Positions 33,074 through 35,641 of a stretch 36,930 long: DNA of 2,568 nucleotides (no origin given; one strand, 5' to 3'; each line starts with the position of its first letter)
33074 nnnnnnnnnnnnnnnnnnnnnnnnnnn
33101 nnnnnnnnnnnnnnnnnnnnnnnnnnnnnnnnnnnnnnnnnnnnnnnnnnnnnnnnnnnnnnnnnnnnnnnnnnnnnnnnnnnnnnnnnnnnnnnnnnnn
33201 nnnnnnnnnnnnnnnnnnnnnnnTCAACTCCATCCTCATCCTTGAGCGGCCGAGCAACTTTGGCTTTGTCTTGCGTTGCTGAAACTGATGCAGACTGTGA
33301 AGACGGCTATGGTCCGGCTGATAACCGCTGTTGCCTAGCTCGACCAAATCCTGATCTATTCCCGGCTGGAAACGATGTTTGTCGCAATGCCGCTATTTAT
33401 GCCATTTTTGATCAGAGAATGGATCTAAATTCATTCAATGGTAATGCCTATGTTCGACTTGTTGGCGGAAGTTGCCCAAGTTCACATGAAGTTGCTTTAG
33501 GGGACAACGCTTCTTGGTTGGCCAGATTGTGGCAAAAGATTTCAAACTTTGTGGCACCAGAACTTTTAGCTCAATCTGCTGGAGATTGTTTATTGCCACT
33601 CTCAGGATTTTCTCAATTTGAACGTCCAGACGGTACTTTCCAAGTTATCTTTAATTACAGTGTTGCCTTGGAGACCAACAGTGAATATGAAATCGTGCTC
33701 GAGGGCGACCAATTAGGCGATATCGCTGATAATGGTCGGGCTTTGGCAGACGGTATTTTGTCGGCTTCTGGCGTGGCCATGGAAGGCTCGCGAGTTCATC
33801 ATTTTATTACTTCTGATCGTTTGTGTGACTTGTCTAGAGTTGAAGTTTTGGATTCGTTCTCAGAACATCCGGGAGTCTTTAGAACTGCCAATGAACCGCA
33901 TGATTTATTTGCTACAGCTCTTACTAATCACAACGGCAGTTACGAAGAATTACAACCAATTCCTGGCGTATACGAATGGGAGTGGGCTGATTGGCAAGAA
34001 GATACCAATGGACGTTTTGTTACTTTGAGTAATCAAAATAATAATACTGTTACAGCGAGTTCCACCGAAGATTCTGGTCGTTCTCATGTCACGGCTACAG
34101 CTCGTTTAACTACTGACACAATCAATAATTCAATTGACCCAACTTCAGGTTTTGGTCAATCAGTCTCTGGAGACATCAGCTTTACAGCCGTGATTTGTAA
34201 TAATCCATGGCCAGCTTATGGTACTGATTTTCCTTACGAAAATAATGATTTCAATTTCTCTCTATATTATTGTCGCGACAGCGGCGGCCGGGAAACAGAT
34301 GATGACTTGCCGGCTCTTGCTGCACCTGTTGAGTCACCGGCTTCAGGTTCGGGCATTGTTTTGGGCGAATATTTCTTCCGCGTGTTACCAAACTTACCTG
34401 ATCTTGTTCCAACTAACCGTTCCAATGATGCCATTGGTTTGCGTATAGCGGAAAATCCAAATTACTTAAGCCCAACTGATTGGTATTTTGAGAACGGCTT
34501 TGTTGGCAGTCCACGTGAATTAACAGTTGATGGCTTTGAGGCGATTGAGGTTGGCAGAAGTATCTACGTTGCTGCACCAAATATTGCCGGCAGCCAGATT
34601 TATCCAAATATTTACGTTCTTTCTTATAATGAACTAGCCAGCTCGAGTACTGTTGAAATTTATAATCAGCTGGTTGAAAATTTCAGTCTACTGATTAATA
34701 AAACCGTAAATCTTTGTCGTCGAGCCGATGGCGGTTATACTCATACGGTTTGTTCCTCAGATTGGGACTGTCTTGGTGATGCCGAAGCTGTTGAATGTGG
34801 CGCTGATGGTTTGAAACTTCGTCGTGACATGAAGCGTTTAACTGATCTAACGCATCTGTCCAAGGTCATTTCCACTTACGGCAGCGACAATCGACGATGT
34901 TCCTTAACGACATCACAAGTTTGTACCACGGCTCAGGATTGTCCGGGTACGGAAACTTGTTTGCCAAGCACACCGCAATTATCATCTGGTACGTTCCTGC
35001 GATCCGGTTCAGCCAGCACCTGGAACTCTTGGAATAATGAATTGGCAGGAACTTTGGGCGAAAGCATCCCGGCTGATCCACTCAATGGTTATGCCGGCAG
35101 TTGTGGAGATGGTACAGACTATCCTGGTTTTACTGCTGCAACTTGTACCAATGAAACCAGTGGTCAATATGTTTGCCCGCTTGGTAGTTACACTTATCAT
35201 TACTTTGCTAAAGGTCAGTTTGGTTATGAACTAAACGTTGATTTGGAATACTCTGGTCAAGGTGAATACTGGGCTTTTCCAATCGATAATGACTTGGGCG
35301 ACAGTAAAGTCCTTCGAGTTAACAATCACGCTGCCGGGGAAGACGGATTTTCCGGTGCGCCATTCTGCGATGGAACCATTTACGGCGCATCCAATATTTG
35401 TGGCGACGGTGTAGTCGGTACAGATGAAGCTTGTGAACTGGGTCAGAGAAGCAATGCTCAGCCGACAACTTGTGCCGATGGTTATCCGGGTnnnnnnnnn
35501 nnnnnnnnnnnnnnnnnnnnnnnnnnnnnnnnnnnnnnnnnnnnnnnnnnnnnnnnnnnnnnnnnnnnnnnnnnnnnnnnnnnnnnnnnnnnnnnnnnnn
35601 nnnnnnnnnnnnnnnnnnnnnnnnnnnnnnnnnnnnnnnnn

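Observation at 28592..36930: Giant multidomain ORF invisible in the supplied ORF track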

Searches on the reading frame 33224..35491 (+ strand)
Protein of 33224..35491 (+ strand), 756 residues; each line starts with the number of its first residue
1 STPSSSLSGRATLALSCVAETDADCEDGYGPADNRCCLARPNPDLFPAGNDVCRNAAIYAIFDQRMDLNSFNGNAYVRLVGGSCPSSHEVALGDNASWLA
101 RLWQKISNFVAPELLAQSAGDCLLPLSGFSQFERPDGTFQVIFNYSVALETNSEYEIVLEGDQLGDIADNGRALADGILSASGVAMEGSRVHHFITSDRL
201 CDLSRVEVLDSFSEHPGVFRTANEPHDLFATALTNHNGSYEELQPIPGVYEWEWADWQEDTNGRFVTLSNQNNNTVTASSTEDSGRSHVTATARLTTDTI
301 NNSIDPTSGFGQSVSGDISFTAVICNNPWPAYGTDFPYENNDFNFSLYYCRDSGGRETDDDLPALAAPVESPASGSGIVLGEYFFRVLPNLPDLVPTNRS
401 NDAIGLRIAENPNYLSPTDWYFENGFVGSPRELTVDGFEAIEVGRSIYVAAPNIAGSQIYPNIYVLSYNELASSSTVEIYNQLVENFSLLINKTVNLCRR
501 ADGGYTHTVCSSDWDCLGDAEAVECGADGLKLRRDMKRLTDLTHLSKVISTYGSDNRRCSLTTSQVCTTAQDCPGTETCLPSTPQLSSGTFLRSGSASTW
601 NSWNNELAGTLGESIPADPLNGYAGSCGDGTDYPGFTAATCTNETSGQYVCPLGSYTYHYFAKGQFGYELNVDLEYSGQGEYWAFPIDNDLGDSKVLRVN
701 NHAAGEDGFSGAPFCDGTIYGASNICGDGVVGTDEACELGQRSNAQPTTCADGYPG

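Call 40: predict_structure(alignment_id=A2)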
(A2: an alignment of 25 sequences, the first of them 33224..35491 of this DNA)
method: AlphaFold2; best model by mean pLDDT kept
length: 756 residues; sequences in the alignment: 25
mean_pLDDT: 80.5   pTM: 0.73
mean pLDDT of the five models: 80.5, 80.5, 80.3, 80.3, 79.5
residues with pLDDT >= 90: 244; 70-90: 373; 50-70: 64; < 50: 75
segments of 3 or more residues with pLDDT < 50: 1-14, 104-106, 108-116, 302-308, 393-398, 723-756
pLDDT, mean of each block of 10 residues (from residue 1): 42 63 87 89 93 94 94 90 85 56 49 53 90 86 92 93 77 82 91 92 89 79 88 86 88 89 88 90 85 82 50 84 82 79 89 67 87 75 87 50 92 93 92 94 96 90 95 92 91 82 81 84 87 93 91 93 91 94 77 78 86 86 82 86 80 86 85 81 80 77 64 77 42 33 29 26
secondary structure, 60 per line:
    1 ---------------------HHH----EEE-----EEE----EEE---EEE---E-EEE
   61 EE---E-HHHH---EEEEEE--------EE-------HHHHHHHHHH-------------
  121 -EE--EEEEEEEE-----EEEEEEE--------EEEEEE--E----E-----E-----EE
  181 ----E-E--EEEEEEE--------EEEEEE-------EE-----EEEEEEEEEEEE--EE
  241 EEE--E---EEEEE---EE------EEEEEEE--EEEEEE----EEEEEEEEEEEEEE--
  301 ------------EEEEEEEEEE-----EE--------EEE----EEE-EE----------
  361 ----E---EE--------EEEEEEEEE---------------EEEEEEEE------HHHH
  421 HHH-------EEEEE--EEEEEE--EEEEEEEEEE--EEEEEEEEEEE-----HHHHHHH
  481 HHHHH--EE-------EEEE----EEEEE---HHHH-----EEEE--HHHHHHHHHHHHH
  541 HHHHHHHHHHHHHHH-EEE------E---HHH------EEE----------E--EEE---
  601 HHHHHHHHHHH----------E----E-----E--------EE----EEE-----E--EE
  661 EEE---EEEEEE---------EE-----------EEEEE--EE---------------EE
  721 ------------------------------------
elements in order (helices of 4 or more, strands of 3 or more residues): E29-31 E37-39 E44-46 E50-52 E58-62 H68-71 E75-80 H98-107 E126-133 E139-145 E154-159 E190-196 E205-210 E225-236 E239-243 E250-254 E266-272 E275-280 E285-298 E313-322 E338-340 E345-347 E379-387 E403-410 H417-423 E431-435 E438-443 E446-455 E458-468 H474-485 E497-500 E505-509 H513-516 E522-525 H528-555 E557-559 E579-581 E595-597 H601-611 E648-650 E659-663 E667-672 E695-699

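Call 42: fold_search(model_id=the predicted structure, library=pdb)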
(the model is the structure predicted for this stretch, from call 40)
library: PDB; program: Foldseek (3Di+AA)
matches with E <= 10: 1489; with E <= 0.001: 70
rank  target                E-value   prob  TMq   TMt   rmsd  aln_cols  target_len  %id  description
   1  9hcj_10               2.1e-06  1.00  0.16  0.08  22.0       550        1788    9  D. discoideum nuclear pore complex (released 2024-12-25)
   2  4hu2                  1.3e-05  1.00  0.10  0.31  14.6       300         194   11  Crystal structure of LdtMt2, a L,D-transpeptidase from Mycobacterium tuberculosis: domain A and B (released 2012-12-12)
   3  4qr7                  2.3e-05  0.98  0.09  0.18  19.7       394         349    9  Structure and specificity of L-D-Transpeptidase from Mycobacterium tuberculosis and antibiotic resistance: Calcium bindi (released 2015-07-29)
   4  8aho_B                3.5e-05  1.00  0.09  0.18  16.1       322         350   10  Crystal structure of the transpeptidase LdtMt2 from Mycobacterium tuberculosis in complex with cyanamide analogue 31 (released 2023-08-02)
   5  4z7a                  4.9e-05  0.98  0.10  0.20  21.5       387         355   10  Structural and biochemical characterization of a non-functionally redundant M. tuberculosis (3,3) L,D-Transpeptidase, Ld (released 2015-09-02)
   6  8aho_A                5.2e-05  1.00  0.09  0.18  14.2       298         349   11  Crystal structure of the transpeptidase LdtMt2 from Mycobacterium tuberculosis in complex with cyanamide analogue 31 (released 2023-08-02)
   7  8a1l_A                5.2e-05  0.99  0.10  0.18  14.4       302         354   12  Crystal structure of the transpeptidase LdtMt2 from Mycobacterium tuberculosis in complex with alpha-chloro ketone 2 (released 2023-06-14)
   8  5d7h_A                5.8e-05  1.00  0.10  0.18  14.2       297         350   11  X-RAY CRYSTAL STRUCTURE OF L,D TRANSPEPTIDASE 2 FROM MYCOBACTERIUM TUBERCULOSIS (released 2016-09-28)
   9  2w1n                  5.8e-05  0.96  0.09  0.25  20.7       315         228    7  cohesin and fibronectin type-III double module construct from the Clostridium perfringens glycoside hydrolase GH84C (released 2009-02-03)
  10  4zfq                  6.1e-05  1.00  0.11  0.21  15.9       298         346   10  Structure of M. tuberculosis (3,3) L,D-Transpeptidase, LdtMt5. (Meropenen-adduct form) (released 2015-09-02)
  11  7nit_F                6.4e-05  0.90  0.13  0.09  20.0       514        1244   11  X-ray structure of a multidomain BbgIII from Bifidobacterium bifidum (released 2021-12-22)
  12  8a1m_A                6.8e-05  1.00  0.10  0.18  14.2       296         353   12  Crystal structure of the transpeptidase LdtMt2 from Mycobacterium tuberculosis in complex with maleimide analogue 4 (released 2023-06-14)
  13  8pxy_A                6.8e-05  0.97  0.10  0.18  18.8       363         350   10  Crystal structure of the transpeptidase LdtMt2 C354S mutant from Mycobacterium tuberculosis in complex with natural su (released 2024-08-07)
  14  5d7h_B                7.1e-05  1.00  0.10  0.19  14.4       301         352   11  X-RAY CRYSTAL STRUCTURE OF L,D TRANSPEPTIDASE 2 FROM MYCOBACTERIUM TUBERCULOSIS (released 2016-09-28)
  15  5du7_C                8.4e-05  1.00  0.10  0.19  14.6       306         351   11  Crystal structure of ldtMt2 at 1.79 Angstrom resolution (released 2016-09-28)
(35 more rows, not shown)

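Call 44: search_solved_structures(query=A2, max_evalue=1)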
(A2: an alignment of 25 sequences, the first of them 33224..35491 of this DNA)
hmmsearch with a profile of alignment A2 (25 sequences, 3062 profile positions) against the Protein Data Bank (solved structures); distinct sequences matched with E-value up to 1: 64 (the best 60 are shown).
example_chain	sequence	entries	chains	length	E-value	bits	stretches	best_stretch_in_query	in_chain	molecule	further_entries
4cgt_A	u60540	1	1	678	2e-10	41.1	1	520-628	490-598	CYCLODEXTRIN GLYCOSYLTRANSFERASE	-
3cgt_A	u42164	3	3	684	2e-10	41.1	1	520-628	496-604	CYCLODEXTRIN GLYCOSYLTRANSFERASE | PROTEIN (CYCLODEXTRIN-GLYCOSYLTRANSFERASE)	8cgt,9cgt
6cgt_A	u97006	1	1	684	2e-10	41.1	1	520-628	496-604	CYCLODEXTRIN GLYCOSYLTRANSFERASE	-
1cgu_A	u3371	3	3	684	2e-10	41.1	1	520-628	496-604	CYCLODEXTRIN GLYCOSYL-TRANSFERASE | CYCLODEXTRIN GLYCOSYLTRANSFERASE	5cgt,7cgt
1cgt_A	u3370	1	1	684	2e-10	41.1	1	520-628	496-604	CYCLODEXTRIN GLYCOSYL-TRANSFERASE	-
1pez_A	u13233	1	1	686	3.3e-10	40.4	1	709-800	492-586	Cyclomaltodextrin glucanotransferase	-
1ot1_A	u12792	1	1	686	3.3e-10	40.4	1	709-800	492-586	Cyclomaltodextrin glucanotransferase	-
1ot2_A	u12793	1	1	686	3.3e-10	40.4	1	709-800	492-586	Cyclomaltodextrin glucanotransferase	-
1cxl_A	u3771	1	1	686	3.3e-10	40.4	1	709-800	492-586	PROTEIN (CYCLODEXTRIN-GLYCOSYLTRANSFERASE)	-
1eo5_A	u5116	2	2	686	3.3e-10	40.4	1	709-800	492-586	PROTEIN (CYCLODEXTRIN GLYCOSYLTRANSFERASE)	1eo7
1cgx_A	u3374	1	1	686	3.3e-10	40.4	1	709-800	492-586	CYCLOMALTODEXTRIN GLUCANOTRANSFERASE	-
1pj9_A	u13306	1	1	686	3.3e-10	40.4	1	709-800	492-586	Cyclomaltodextrin glucanotransferase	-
1cxf_A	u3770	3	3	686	3.3e-10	40.4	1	709-800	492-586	CYCLODEXTRIN GLYCOSYLTRANSFERASE | PROTEIN (CYCLODEXTRIN-GLYCOSYLTRANSFERASE)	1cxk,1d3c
1cdg_A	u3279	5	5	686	3.3e-10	40.4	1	709-800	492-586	CYCLODEXTRIN GLYCOSYL-TRANSFERASE | CYCLODEXTRIN GLYCOSYLTRANSFERASE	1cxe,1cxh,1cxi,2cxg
1cgv_A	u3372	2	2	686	3.3e-10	40.4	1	709-800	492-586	CYCLOMALTODEXTRIN GLUCANOTRANSFERASE | CYCLODEXTRIN GLYCOSYLTRANSFERASE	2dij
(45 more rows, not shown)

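Call 47: find_related_loci(query=A2, collection=genome_contigs, flank=10000)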
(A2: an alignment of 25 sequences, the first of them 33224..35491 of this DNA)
Query A2 (756 aa) in genome_contigs; peptide patterns used: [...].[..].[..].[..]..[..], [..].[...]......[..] (x = any residue, [..] = any of these).
600 stretches matched a pattern (row limit reached: there are more); 14 encode a relative of the query (tblastn E <= 1e-3); 14 distinct loci.
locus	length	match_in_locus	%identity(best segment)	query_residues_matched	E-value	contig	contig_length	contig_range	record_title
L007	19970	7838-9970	40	11-740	3e-156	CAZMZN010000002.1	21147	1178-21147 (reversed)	MAG TPA_asm: uncultured Gammaproteobacteria bacterium isolate SRP162660_co2_224 genome assembly, contig: NODE_732_length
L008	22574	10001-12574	32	5-753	7e-109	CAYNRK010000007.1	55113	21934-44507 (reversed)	MAG TPA_asm: uncultured Gammaproteobacteria bacterium isolate SRP077602_co8_262 genome assembly, contig: NODE_816_length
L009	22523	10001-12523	33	4-753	3e-113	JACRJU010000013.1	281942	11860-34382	MAG: Candidatus Uhrbacteria bacterium isolate NC_groundwater_1837_Pr3_B-0.1um_51_51 SR-2_scaffold_141_3279339, whole gen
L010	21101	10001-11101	33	384-731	9e-48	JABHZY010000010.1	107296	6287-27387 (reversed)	MAG: Candidatus Komeilibacteria bacterium isolate SI047_bin95 k141_648092, whole genome shotgun sequence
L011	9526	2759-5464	33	7-741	7e-48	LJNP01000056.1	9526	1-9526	MAG: Parcubacteria bacterium SG8_24 WOR_8-12_19696, whole genome shotgun sequence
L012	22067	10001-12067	27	17-660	1e-43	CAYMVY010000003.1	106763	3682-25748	MAG TPA_asm: uncultured Gammaproteobacteria bacterium isolate SRP170004_co1_30 genome assembly, contig: NODE_203_length_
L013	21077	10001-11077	33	318-662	6e-44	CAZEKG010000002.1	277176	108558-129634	MAG TPA_asm: uncultured Gammaproteobacteria bacterium isolate SRP170004_co1_594 genome assembly, contig: NODE_37_length_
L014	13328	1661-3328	33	317-665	5e-36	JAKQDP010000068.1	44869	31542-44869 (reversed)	MAG: bacterium isolate USDE_maxbin.058 k141_1581087, whole genome shotgun sequence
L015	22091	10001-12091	29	6-677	1e-76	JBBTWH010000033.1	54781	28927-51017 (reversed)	MAG: Patescibacteria group bacterium isolate H41-bin254_1 H41_bin254_1_000000000033, whole genome shotgun sequence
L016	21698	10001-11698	26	34-660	2e-33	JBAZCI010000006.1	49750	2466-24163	MAG: Patescibacteria group bacterium isolate SO_2017_GW1_133 NODE_3492_length_49750_cov_1.624992_OW334_2017, whole genom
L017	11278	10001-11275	30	7-442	2e-32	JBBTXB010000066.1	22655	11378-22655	MAG: Patescibacteria group bacterium isolate H14-bin029_1 H14_bin029_1_000000000066, whole genome shotgun sequence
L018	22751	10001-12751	29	1-745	7e-91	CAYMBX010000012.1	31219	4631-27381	MAG TPA_asm: uncultured Gammaproteobacteria bacterium isolate SRP093185_co1_85 genome assembly, contig: NODE_718_length_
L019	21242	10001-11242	25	1-380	1e-23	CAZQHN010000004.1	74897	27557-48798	MAG TPA_asm: uncultured Gammaproteobacteria bacterium isolate SRP263991_co5_264 genome assembly, contig: NODE_788_length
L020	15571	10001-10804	32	402-662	3e-35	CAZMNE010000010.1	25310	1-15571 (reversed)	MAG TPA_asm: uncultured Gammaproteobacteria bacterium isolate binchicken_co173_189 genome assembly, contig: NODE_6657_le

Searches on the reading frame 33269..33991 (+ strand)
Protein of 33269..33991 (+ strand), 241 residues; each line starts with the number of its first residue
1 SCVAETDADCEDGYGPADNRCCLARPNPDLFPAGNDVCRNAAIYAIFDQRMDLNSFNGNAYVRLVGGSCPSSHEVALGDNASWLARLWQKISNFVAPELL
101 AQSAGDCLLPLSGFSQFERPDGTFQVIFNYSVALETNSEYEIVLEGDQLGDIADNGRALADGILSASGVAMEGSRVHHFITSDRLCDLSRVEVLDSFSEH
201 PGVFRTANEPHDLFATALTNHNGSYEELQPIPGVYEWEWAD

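Call 26: search_protein_families(library=pfam, proteins=[window:33269-33991:+], max_evalue=0.1)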
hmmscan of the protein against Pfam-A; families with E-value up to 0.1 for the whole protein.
window:33269-33991:+ (241 aa): 1 family
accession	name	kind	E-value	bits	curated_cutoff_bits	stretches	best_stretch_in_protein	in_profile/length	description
PF13205.12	Big_5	-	0.042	15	23.6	0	124-156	63-94/105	Bacterial Ig-like domain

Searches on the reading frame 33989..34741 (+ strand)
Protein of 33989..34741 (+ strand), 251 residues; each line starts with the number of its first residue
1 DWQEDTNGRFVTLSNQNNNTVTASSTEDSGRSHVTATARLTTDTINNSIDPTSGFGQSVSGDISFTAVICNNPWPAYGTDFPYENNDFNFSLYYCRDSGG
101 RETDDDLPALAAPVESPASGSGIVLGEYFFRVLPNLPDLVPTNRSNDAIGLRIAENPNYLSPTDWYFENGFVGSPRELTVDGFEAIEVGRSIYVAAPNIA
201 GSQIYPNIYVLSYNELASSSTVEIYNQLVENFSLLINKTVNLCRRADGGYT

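Call 26: search_protein_families(library=pfam, proteins=[window:33989-34741:+], max_evalue=0.1)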
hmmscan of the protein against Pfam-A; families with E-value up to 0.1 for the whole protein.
window:33989-34741:+ (251 aa): 1 family
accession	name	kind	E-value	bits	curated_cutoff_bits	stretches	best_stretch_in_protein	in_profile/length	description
PF01103.29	Omp85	-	0.058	13.3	24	1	18-93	94-165/325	Omp85 superfamily domain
